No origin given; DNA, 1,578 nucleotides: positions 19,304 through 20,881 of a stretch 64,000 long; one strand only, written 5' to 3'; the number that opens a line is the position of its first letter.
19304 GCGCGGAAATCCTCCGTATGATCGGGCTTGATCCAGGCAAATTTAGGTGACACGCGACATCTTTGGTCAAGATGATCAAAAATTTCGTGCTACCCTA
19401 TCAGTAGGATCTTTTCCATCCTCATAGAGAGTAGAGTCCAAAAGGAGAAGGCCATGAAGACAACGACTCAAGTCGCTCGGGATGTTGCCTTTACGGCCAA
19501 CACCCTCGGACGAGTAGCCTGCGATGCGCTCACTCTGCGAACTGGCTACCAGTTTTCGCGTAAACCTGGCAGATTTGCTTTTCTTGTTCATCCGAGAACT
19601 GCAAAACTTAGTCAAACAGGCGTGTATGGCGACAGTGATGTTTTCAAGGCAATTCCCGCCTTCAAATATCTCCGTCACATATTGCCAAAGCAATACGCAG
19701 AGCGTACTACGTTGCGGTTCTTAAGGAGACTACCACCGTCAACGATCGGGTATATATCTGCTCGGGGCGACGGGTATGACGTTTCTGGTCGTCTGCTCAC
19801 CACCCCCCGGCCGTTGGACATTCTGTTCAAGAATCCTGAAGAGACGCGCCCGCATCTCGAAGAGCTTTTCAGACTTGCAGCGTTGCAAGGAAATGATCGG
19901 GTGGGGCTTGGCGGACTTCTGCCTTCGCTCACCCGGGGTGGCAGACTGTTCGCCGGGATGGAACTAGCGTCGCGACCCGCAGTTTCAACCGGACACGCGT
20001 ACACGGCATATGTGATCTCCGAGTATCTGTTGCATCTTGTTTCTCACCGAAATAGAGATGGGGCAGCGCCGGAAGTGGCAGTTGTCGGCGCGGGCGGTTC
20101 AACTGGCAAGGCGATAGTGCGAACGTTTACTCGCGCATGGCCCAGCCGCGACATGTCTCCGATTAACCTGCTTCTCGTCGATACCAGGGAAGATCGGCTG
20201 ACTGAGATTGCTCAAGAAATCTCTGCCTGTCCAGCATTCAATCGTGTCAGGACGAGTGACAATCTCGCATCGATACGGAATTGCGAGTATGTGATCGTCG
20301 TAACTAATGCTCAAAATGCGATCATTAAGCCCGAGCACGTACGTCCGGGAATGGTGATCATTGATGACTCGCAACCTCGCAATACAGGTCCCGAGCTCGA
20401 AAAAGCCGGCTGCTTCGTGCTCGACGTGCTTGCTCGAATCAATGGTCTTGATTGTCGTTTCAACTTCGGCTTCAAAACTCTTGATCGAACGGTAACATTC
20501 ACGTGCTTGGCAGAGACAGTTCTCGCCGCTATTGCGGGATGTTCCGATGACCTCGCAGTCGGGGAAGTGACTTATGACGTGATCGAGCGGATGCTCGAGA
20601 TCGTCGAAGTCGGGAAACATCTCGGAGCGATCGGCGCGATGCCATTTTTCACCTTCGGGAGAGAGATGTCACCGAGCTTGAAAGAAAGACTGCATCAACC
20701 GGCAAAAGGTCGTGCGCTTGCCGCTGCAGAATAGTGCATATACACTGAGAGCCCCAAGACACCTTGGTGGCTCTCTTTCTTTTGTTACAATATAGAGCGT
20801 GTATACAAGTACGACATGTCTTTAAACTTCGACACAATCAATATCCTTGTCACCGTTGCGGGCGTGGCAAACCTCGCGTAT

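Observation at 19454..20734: Acyl-ACP reductase (alkane-pathway AAR)-like protein in a small-genome heterotroph context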

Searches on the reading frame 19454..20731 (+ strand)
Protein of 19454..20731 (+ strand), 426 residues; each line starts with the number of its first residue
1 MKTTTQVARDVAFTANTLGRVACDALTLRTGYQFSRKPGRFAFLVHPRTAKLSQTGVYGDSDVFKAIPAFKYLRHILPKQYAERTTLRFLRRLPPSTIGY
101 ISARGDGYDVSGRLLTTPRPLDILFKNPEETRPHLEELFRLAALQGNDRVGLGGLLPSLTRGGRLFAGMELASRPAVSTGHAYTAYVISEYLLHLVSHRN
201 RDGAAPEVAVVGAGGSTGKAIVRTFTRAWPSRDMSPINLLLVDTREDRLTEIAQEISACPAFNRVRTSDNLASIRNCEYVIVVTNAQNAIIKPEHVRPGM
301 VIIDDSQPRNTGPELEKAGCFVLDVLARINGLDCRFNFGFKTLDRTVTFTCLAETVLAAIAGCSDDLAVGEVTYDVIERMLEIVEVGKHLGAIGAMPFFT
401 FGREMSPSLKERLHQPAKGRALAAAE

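Call 3: search_protein_families(library=pfam, proteins=[window:19454-20731:+], max_evalue=0.01)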
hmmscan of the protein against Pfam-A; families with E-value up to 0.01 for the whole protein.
window:19454-20731:+ (426 aa): 2 families
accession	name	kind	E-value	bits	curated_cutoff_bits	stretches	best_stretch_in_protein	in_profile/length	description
PF01488.26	Shikimate_DH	-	5.6e-05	23.7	24.3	1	205-320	12-127/138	Shikimate / quinate 5-dehydrogenase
PF02719.21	Polysacc_synt_2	-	0.0016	18.1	20.2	1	208-285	1-74/293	Polysaccharide biosynthesis protein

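Call 4: search_protein_families(library=ncbifam, proteins=[window:19454-20731:+], max_evalue=0.01)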
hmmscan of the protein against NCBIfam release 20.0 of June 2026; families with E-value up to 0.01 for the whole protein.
window:19454-20731:+ (426 aa): 3 families
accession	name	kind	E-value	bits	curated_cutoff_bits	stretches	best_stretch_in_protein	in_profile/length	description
NF053554.1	prodigi_MAP_PigE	equivalog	3.8e-17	61.9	850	1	107-415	58-355/837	prodigiosin MAP biosynthesis aminotransferase PigE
TIGR04058.1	AcACP_reductase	equivalog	1.1e-11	44.7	449.7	1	177-388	127-330/339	long-chain acyl-[acyl-carrier-protein] reductase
TIGR03944.1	dehyd_SbnB_fam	equivalog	0.0047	16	326.9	1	202-303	129-226/327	2,3-diaminopropionate biosynthesis protein SbnB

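Call 5: search_solved_structures(query=window:19454-20731:+, max_evalue=1, show_alignments=3)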
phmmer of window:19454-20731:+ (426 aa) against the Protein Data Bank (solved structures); distinct sequences matched with E-value up to 1: 6.
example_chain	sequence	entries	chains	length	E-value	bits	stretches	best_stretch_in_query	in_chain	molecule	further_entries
6jzu_A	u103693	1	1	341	2.3e-08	36.4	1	175-383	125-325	Long-chain acyl-[acyl-carrier-protein] reductase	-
6jzq_A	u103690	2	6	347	2.3e-08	36.4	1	175-383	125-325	Long-chain acyl-[acyl-carrier-protein] reductase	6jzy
4ppm_A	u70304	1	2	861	3.4e-08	35.8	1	143-405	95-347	Aminotransferase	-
6jzz_A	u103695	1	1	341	4.2e-07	32.2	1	175-371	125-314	Long-chain acyl-[acyl-carrier-protein] reductase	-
9e4x_A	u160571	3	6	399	2e-06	30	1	114-309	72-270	Amino acid adenylation domain protein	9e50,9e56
9e4s_A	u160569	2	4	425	2.4e-06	29.8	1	114-309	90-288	Amino acid adenylation domain protein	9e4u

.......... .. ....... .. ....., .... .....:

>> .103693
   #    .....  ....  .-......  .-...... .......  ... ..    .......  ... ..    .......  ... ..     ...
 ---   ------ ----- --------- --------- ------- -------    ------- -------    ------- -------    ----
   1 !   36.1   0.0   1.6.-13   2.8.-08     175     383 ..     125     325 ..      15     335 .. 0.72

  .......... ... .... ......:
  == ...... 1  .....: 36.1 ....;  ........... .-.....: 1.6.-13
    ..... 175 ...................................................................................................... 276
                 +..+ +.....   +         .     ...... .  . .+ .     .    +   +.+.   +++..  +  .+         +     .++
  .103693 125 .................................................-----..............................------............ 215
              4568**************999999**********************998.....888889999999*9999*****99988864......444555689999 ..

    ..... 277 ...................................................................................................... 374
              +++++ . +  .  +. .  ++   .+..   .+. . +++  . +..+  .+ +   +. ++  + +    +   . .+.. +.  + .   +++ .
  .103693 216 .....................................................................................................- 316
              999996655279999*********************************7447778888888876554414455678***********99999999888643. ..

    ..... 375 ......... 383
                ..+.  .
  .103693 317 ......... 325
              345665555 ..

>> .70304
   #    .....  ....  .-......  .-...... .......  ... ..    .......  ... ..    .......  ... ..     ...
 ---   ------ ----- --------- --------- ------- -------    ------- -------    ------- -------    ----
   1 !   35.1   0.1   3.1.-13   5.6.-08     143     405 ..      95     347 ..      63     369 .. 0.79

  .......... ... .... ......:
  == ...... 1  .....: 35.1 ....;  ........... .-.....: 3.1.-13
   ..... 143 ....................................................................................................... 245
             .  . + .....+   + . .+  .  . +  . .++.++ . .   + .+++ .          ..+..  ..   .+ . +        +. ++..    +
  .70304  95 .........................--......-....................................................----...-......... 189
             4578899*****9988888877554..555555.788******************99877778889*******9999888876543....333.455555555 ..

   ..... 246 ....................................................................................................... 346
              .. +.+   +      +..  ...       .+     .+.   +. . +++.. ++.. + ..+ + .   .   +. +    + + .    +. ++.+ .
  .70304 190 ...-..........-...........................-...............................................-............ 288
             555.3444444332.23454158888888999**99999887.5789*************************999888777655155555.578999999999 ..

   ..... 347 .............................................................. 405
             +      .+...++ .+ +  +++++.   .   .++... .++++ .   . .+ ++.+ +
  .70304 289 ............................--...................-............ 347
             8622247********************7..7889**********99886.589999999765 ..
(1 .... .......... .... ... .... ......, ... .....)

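Call 6: find_homologous_proteins(query=window:19454-20731:+, max_evalue=0.001)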
Query window:19454-20731:+ (426 aa): 97 proteins with E <= 0.001 among 8000 candidates.
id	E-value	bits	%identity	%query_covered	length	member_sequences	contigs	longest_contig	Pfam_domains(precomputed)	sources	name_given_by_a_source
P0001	1.1e-283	958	100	100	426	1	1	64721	-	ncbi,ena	-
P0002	4.9e-126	439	53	99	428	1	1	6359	-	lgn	-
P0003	1.4e-122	427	52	100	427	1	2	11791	-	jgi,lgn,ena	-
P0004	8.1e-116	405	49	98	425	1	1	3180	-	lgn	-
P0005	3.4e-115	403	49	98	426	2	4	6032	-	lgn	-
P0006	1.2e-111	391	49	94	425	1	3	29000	PF01118.31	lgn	-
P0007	1.8e-111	391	50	91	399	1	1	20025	-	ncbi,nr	ncbi:MAG: hypothetical protein KGJ34_01780 [Patescibacteria group bacterium]|nr:hypothetical protein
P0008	3.2e-110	387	48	96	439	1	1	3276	-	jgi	-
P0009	7.8e-109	382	49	98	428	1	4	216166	-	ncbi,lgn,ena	-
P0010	1.2e-107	378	45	97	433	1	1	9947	-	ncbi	-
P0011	2.9e-106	374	49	96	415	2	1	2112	-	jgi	-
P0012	3.4e-106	374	44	97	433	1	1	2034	-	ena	-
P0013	2.3e-105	371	47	98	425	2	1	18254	-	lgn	-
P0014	3.7e-105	370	46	96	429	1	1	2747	-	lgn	-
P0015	6.5e-104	366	46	92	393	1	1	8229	-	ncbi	-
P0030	4.0e-92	327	45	88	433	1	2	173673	-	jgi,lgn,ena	-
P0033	1.9e-87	312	43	97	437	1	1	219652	-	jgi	-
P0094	5.4e-7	47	25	82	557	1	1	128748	PF02660.21,PF02423.22,PF01488.27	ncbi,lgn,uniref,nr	ncbi:acyl-phosphate glycerol 3-phosphate acyltransferase [Deinobacterium chartae]|uniref:Glycerol-3-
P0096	1.2e-4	39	25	78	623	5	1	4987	PF02660.21,PF01488.27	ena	-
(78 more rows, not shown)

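Call 9: find_encoding_contigs(protein=P0009, flank=8000, max_places=2)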
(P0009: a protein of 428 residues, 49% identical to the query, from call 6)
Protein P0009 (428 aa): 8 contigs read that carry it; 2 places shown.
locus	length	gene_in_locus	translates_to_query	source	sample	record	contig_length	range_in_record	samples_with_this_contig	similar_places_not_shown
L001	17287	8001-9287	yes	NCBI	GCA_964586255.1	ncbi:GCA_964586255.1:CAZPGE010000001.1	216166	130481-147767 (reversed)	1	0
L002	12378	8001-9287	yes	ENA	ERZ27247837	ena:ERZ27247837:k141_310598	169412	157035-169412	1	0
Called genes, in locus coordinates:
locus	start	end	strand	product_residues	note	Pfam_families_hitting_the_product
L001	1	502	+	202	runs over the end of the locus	PF00163:Ribosomal_S4, PF01479:S4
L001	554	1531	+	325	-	PF01193:RNA_pol_L, PF01000:RNA_pol_A_bac, PF03118:RNA_pol_A_CTD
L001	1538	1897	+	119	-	PF01196:Ribosomal_L17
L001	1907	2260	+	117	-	PF00572:Ribosomal_L13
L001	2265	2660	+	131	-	PF00380:Ribosomal_S9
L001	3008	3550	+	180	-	PF01025:GrpE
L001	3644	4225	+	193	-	PF20803:PaaX_M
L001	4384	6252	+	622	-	PF00012:HSP70, PF06723:MreB_Mbl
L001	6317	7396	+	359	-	PF00226:DnaJ, PF01556:DnaJ_C, PF00684:DnaJ_CXXCXGXG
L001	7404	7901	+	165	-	-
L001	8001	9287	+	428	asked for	-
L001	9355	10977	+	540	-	PF16927:HisKA_7TM, PF02518:HATPase_c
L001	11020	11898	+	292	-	PF06691:DUF1189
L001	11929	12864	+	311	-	PF00579:tRNA-synt_1b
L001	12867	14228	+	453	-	PF01336:tRNA_anti-codon, PF00152:tRNA-synt_2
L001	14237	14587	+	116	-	-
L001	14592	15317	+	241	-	PF02616:SMC_ScpA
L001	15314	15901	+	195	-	PF04079:SMC_ScpB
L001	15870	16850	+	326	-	PF00768:Peptidase_S11, PF13354:Beta-lactamase2 (weak)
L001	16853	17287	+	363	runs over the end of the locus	PF00953:Glycos_transf_4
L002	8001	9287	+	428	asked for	-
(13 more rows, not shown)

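Call 10: find_encoding_contigs(protein=P0033, flank=8000, max_places=2)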
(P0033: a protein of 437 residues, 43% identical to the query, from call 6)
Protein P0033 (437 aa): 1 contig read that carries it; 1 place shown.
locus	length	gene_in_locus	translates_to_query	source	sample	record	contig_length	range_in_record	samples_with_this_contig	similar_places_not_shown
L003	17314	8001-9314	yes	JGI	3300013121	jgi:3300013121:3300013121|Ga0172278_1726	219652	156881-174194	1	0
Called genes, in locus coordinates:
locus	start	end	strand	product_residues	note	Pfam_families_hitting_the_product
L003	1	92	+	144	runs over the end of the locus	PF00411:Ribosomal_S11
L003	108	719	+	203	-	PF00163:Ribosomal_S4, PF22421:SYY_C-terminal (weak), PF01479:S4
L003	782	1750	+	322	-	PF01193:RNA_pol_L, PF01000:RNA_pol_A_bac, PF03118:RNA_pol_A_CTD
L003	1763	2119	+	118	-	PF01196:Ribosomal_L17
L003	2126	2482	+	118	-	PF00572:Ribosomal_L13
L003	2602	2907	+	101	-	PF00380:Ribosomal_S9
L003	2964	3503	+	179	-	PF01025:GrpE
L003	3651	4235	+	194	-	PF20803:PaaX_M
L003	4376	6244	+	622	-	PF00012:HSP70, PF06723:MreB_Mbl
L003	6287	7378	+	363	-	PF00226:DnaJ, PF01556:DnaJ_C, PF00684:DnaJ_CXXCXGXG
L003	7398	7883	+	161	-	-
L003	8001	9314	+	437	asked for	-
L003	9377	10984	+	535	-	PF02518:HATPase_c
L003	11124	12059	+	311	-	PF00579:tRNA-synt_1b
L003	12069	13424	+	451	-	PF01336:tRNA_anti-codon, PF00152:tRNA-synt_2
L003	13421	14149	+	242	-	PF02616:SMC_ScpA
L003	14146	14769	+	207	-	PF04079:SMC_ScpB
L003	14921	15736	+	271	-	PF00768:Peptidase_S11, PF02113:Peptidase_S13 (faint), PF13354:Beta-lactamase2 (weak)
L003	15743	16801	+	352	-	PF00953:Glycos_transf_4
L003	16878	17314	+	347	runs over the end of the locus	PF01098:FTSW_RODA_SPOVE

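Call 11: find_encoding_contigs(protein=P0030, flank=8000, max_places=2)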
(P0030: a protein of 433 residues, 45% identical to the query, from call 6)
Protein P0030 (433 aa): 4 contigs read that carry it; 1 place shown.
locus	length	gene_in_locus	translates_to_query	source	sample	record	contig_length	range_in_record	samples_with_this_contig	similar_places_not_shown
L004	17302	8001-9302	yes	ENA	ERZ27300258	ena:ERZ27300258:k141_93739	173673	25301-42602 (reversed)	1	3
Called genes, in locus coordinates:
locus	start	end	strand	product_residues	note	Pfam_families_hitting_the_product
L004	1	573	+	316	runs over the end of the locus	PF01193:RNA_pol_L, PF13656:RNA_pol_L_2 (faint), PF01000:RNA_pol_A_bac, PF03118:RNA_pol_A_CTD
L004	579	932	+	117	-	PF01196:Ribosomal_L17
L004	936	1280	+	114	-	PF00572:Ribosomal_L13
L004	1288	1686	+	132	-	PF00380:Ribosomal_S9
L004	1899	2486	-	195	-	-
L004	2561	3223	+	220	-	-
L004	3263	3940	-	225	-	-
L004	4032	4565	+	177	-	PF01025:GrpE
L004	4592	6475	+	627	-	PF00012:HSP70, PF06723:MreB_Mbl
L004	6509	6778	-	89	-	-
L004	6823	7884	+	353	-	PF00226:DnaJ, PF01556:DnaJ_C, PF00684:DnaJ_CXXCXGXG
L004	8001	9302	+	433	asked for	-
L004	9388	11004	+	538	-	PF16927:HisKA_7TM, PF00512:HisKA, PF02518:HATPase_c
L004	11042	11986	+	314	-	PF00579:tRNA-synt_1b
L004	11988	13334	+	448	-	PF01336:tRNA_anti-codon, PF00152:tRNA-synt_2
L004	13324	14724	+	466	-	PF00883:Peptidase_M17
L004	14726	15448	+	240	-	PF02616:SMC_ScpA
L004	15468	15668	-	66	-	-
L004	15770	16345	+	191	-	PF04079:SMC_ScpB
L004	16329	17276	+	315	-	PF00768:Peptidase_S11, PF13354:Beta-lactamase2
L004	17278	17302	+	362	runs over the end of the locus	PF00953:Glycos_transf_4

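Call 16: find_related_loci(query=A2, collection=genome_contigs, flank=8000)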
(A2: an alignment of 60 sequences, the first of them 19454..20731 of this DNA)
Query A2 (426 aa) in genome_contigs; peptide patterns used: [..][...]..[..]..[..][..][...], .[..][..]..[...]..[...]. (x = any residue, [..] = any of these).
600 stretches matched a pattern (row limit reached: there are more); 328 encode a relative of the query (tblastn E <= 1e-3); the best 80 are kept; 80 distinct loci.
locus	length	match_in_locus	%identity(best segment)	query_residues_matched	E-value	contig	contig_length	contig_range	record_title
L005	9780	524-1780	48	1-416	5e-112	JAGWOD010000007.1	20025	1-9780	MAG: Patescibacteria group bacterium isolate REEB248 contig-150_4157, whole genome shotgun sequence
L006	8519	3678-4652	35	37-377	2e-40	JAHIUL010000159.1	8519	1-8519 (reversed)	MAG: Candidatus Margulisiibacteriota bacterium isolate MM_PC_MetaG.mb.25 MM_PC_MetaG.mb.25_k141_1257550, whole genome sh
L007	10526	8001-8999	28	24-378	1e-38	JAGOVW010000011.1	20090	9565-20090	MAG: Candidatus Paceibacterota bacterium isolate Gw_Eff_bin_92 Gw_Eff_5601_length_20090_cov_6.366628, whole genome shotg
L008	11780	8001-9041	31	41-403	2e-37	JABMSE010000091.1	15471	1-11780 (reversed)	MAG: Candidatus Saganbacteria bacterium isolate bin.592 k141_4304735, whole genome shotgun sequence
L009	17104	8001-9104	29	31-418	4e-37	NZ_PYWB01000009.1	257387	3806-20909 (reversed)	Devosia submarina strain JCM 18935 scaffold9, whole genome shotgun sequence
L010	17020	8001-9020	29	24-385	3e-37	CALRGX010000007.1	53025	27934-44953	MAG: Parcubacteria group bacterium isolate TrH-25oct19-144 genome assembly, contig: TrH-25oct19-C939, whole genome shotg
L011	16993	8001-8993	30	41-398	3e-36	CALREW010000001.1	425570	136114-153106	MAG: Candidatus Nomurabacteria bacterium isolate Ike-100m-41 genome assembly, contig: Ike-100-c2, whole genome shotgun s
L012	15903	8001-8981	31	37-391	1e-35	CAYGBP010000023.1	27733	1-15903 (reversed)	MAG TPA_asm: uncultured Nitrospirota bacterium isolate ERP108616_co2_62 genome assembly, contig: NODE_2209_length_27733_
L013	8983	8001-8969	31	30-380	4e-35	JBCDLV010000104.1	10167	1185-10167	MAG: Bacteroidota bacterium isolate P01_H01_bin.93 k141_1277048_length_10167_cov_51.2086, whole genome shotgun sequence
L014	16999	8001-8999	28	33-390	3e-35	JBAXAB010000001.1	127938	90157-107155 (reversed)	MAG: bacterium isolate ELA130 MAG130_1, whole genome shotgun sequence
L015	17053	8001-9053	29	41-418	1e-34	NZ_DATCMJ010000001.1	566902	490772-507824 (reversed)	MAG: Devosia sp. isolate SMAG_U7146 k141_6411, whole genome shotgun sequence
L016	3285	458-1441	29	40-391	3e-34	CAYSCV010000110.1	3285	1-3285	MAG TPA_asm: uncultured Methanosarcinales archaeon isolate ERP125453_co2_216 genome assembly, contig: NODE_27793_length_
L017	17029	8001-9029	30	41-408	1e-33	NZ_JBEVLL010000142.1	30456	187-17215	MAG: Devosia sp. isolate T4R2UO.40.metabat2 T4R2UO.40.metabat2_k133_7287399, whole genome shotgun sequence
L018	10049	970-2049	28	29-413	1e-33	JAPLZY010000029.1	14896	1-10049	MAG: Candidatus Zambryskiibacteriota bacterium isolate LacPavin_0818_WC40_MAG_41_17 LacPavin_0818_WC40_scaffold_272509,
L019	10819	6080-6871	36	112-380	3e-33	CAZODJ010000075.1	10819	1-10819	MAG TPA_asm: uncultured Candidatus Kuenenia sp. isolate SRP318679_co1_377 genome assembly, contig: NODE_9476_length_1081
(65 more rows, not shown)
